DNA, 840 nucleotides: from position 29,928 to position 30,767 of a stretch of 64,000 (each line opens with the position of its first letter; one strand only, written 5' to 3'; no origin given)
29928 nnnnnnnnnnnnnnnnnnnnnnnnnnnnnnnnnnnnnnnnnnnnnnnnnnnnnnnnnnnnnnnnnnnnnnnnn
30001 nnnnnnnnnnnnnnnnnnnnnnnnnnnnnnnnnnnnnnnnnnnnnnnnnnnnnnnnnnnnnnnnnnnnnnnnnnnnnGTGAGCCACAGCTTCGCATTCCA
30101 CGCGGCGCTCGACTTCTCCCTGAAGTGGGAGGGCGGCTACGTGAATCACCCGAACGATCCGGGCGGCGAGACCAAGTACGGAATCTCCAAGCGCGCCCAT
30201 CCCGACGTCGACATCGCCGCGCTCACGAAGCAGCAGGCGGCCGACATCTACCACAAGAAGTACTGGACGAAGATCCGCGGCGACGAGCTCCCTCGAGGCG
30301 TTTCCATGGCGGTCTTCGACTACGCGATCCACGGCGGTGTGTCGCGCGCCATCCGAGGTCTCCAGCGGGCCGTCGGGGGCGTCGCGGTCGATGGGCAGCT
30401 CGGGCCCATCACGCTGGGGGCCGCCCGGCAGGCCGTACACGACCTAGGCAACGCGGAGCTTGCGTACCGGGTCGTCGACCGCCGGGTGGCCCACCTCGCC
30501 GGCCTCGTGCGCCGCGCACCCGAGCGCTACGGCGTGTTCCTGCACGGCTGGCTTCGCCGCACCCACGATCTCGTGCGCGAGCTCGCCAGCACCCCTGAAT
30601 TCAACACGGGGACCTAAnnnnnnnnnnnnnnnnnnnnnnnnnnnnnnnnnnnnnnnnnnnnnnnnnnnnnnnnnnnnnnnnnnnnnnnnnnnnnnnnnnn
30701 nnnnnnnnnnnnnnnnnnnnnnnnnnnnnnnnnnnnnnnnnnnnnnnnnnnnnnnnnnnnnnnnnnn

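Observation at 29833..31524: Lysis cassette with a patatin-like phospholipase following the GH108 endolysin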

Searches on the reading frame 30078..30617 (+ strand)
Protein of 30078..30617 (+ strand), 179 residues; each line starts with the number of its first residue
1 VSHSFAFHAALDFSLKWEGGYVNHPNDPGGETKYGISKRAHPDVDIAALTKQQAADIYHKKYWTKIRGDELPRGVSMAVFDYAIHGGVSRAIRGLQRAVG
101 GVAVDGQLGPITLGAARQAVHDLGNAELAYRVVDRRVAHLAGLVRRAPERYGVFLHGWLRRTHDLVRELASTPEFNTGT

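Call 3: search_protein_families(library=pfam, proteins=[window:30078-30617:+], max_evalue=0.01)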
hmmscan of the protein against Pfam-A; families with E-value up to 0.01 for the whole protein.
window:30078-30617:+ (179 aa): 2 families
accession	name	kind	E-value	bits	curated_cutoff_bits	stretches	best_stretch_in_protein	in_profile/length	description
PF05838.17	Glyco_hydro_108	-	1.2e-25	90.2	21.2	1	13-87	3-85/85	Glycosyl hydrolase 108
PF09374.15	PG_binding_3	-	4.5e-09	36.8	24.6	1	91-162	2-75/76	Predicted Peptidoglycan domain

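Call 4: search_protein_families(library=phrogs, proteins=[window:30078-30617:+], max_evalue=0.01)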
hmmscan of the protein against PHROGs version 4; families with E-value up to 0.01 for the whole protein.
window:30078-30617:+ (179 aa): 3 families
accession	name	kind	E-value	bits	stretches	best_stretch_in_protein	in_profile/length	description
phrog_315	-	lysis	1.1e-50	173.8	1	5-173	333-495/677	endolysin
phrog_12853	-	unknown function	2.8e-17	64.4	1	8-111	4-124/131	-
phrog_24205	-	unknown function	0.0037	18.2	1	14-43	10-39/45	-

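Call 19: find_related_loci(query=window:30078-30617:+, collection=viral_contigs, flank=6000)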
Query window:30078-30617:+ (179 aa) in viral_contigs; peptide patterns used: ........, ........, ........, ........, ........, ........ (x = any residue, [..] = any of these).
119 stretches matched a pattern; 99 encode a relative of the query (tblastn E <= 1e-3); the best 80 are kept; 80 distinct loci.
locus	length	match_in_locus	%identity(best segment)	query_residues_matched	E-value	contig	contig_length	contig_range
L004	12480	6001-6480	44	6-165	3e-36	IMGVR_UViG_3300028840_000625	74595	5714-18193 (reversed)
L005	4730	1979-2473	41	1-169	2e-35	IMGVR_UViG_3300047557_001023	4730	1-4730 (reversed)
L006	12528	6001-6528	40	7-176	2e-35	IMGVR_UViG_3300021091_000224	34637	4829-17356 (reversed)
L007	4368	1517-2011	41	1-169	4e-35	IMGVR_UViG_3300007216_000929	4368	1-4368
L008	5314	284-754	43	1-161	2e-35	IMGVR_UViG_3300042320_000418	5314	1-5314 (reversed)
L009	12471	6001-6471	42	1-161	3e-35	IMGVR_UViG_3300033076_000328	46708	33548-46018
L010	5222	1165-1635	43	1-161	2e-35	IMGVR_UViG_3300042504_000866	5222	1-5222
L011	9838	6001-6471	43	1-161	2e-35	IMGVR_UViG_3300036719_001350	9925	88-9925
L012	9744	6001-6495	41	1-169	9e-35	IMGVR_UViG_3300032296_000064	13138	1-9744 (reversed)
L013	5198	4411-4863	39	7-162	1e-34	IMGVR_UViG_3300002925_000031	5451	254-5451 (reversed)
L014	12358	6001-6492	38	1-166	9e-35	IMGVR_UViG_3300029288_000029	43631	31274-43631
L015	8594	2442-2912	40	1-161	2e-34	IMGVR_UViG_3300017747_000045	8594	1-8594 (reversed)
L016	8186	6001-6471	40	1-161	2e-34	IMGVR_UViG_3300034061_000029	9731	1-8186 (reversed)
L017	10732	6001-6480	41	7-168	2e-34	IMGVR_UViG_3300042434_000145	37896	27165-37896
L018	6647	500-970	41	1-161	2e-34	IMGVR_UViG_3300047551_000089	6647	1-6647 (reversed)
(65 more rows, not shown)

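Call 26: search_dna_similar(query=window:30078-30617:+, collection=phages, mode=protein, max_rows=25)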
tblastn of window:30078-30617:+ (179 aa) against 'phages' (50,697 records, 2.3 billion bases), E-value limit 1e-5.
Records with a match: 803; places in all: 805; records where one place covers at least 80% of the query: 570.
Best place of each record, by identity: <60% 803.
By first word of the organism name: Vibrio 141; Escherichia 98; Acinetobacter 92; Erwinia 61; Brucella 41; Klebsiella 31; Pseudomonas 29; Flavobacterium 29; Phocaeicola 24; Salmonella 22; and 58 more.
By host as written in the record: - 181; Erwinia amylovora 36; Escherichia coli 36; Acinetobacter baumannii 35; Klebsiella pneumoniae 16; Brucella abortus S19 14; Erwinia amylovora ATCC 29780 14; Vibrio lentus 12; and 245 more.
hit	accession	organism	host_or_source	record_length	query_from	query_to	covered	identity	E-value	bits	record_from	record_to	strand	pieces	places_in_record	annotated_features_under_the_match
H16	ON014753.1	Pseudanabaena phage Pam1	Pseudanabaena sp.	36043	7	173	93%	39.7%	1e-24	105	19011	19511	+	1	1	lysozyme | hypothetical protein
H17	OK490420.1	Klebsiella phage Kp4866-3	Klebsiella pneumoniae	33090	1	165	92%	40.1%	9e-25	105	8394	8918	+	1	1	record has no annotation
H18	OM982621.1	Pseudomonas phage Astolliot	Pseudomonas syringae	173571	7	161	87%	41.9%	8e-27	111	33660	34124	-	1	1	hypothetical protein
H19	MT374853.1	Yersinia phage vB_YpM_5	Yersinia pestis EV76-CN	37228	4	161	88%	40.8%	2e-24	104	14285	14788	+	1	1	hypothetical protein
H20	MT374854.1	Yersinia phage vB_YpM_6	Yersinia pestis EV76-CN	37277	4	161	88%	40.8%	2e-24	104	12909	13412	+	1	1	hypothetical protein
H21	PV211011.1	Roseobacter phage CRP-821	Roseobacter sp. FZCC0197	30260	7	164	88%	39.8%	6e-26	108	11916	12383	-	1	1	glycoside hydrolase family 108 protein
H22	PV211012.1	Roseobacter phage CRP-822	Roseobacter sp. FZCC0197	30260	7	164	88%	39.8%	6e-26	108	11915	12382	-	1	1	glycoside hydrolase family 108 protein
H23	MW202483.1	Caudoviricetes sp.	Manatee Spring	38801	7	169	91%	38.4%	2e-27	113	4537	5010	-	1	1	lysozyme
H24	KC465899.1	Pelagibacter phage HTVC008M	Candidatus Pelagibacter ubique HTCC1062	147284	4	164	90%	38.6%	5e-28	114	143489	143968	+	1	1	hypothetical protein | PhoH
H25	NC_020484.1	Pelagibacter phage HTVC008M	Candidatus Pelagibacter ubique HTCC1062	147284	4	164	90%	38.6%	5e-28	114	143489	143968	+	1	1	endolysin | PhoH-like phosphate starvation-inducible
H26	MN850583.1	Escherichia phage glasur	Escherichia coli K-12 MG1655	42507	7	177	96%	36.2%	9e-23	100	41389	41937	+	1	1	endolysin | hypothetical protein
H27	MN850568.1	Escherichia phage altidsur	Escherichia coli K-12 MG1655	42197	7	169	91%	37.8%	9e-23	100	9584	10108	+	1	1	endolysin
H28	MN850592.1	Escherichia phage aldrigsur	Escherichia coli K-12 MG1655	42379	7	169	91%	37.8%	1e-22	99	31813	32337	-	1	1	endolysin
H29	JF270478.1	Psychrobacter phage Psymv2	Psychrobacter sp. MV2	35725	18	171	86%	39.9%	1e-17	85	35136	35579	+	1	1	phage endolysin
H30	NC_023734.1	Psychrobacter phage Psymv2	Psychrobacter sp. MV2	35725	18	171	86%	39.9%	1e-17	85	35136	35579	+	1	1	endolysin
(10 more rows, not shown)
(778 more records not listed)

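Call 28: search_protein_families(library=ncbifam, proteins=[window:30078-30617:+], max_evalue=0.1)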
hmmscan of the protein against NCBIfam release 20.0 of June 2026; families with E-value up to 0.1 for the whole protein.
window:30078-30617:+ (179 aa): 1 family
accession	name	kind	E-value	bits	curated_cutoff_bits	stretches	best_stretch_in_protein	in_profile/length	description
NF040573.1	holin_dep_muram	equivalog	1.1e-19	71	240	1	16-163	10-178/200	holin-associated N-acetylmuramidase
